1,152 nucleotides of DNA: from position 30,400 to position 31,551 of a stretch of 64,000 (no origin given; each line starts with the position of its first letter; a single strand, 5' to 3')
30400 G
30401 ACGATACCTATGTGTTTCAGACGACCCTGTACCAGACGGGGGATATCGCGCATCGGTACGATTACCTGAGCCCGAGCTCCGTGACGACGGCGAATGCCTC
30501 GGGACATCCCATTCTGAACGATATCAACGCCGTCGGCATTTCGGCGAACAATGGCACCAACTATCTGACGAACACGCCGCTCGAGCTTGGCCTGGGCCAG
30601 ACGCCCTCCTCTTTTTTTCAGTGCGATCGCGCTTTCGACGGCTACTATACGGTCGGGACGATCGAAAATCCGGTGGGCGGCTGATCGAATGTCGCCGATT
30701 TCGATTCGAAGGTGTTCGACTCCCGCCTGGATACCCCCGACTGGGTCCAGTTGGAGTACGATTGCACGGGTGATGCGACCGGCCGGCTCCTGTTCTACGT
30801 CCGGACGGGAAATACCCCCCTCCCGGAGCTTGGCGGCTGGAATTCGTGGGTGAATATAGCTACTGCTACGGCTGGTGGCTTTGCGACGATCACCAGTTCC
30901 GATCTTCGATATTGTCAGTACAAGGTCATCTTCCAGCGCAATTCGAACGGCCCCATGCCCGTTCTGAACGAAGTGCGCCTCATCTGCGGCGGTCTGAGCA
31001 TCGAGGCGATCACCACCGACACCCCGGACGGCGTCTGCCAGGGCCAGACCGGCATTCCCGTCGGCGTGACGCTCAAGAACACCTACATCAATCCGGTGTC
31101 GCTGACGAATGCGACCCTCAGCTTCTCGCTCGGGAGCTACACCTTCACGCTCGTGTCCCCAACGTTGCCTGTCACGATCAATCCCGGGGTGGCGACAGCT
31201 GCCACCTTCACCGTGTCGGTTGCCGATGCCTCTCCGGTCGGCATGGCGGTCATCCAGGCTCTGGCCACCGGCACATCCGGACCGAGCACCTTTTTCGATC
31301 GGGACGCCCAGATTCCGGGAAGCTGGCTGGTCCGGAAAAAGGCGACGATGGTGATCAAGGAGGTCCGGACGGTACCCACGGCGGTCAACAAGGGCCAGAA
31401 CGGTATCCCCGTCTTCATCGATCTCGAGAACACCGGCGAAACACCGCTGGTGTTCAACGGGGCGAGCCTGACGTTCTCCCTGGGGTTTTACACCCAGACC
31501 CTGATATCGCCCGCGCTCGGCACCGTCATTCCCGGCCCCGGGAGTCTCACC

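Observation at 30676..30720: Single in-frame TGA separates the 800-aa and 2,200-aa ORFs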

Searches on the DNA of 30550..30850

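Call 40: search_rna_families(source=window, start=30550, end=30850, threshold=evalue, max_evalue=10)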
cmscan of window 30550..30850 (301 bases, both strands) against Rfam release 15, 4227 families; matches with E-value up to 10: 1.
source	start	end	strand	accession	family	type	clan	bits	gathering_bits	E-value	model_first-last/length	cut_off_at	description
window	30821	30850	-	RF01876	MIAT_exon5_2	Gene; lncRNA;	-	10.8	75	4.2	52-83/83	5'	Myocardial infarction associated transcript exon 5 conserved region 2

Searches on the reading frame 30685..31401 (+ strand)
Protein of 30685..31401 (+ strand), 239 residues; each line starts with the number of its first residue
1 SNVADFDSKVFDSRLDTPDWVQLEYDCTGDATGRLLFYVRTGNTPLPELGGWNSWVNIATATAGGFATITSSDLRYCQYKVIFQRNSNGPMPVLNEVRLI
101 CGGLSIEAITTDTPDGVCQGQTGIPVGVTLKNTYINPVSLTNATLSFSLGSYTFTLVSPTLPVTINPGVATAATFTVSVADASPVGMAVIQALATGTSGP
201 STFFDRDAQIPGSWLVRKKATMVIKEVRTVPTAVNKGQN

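Call 54: search_protein_families(library=pfam, proteins=[window:30685-31401:+], max_evalue=5)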
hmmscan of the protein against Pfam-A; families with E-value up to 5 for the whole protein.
window:30685-31401:+ (239 aa): 1 family
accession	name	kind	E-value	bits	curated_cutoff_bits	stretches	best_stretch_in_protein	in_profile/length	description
PF02369.22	Big_1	-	1.3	9.6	34.9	1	109-189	4-80/93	Bacterial Ig-like domain (group 1)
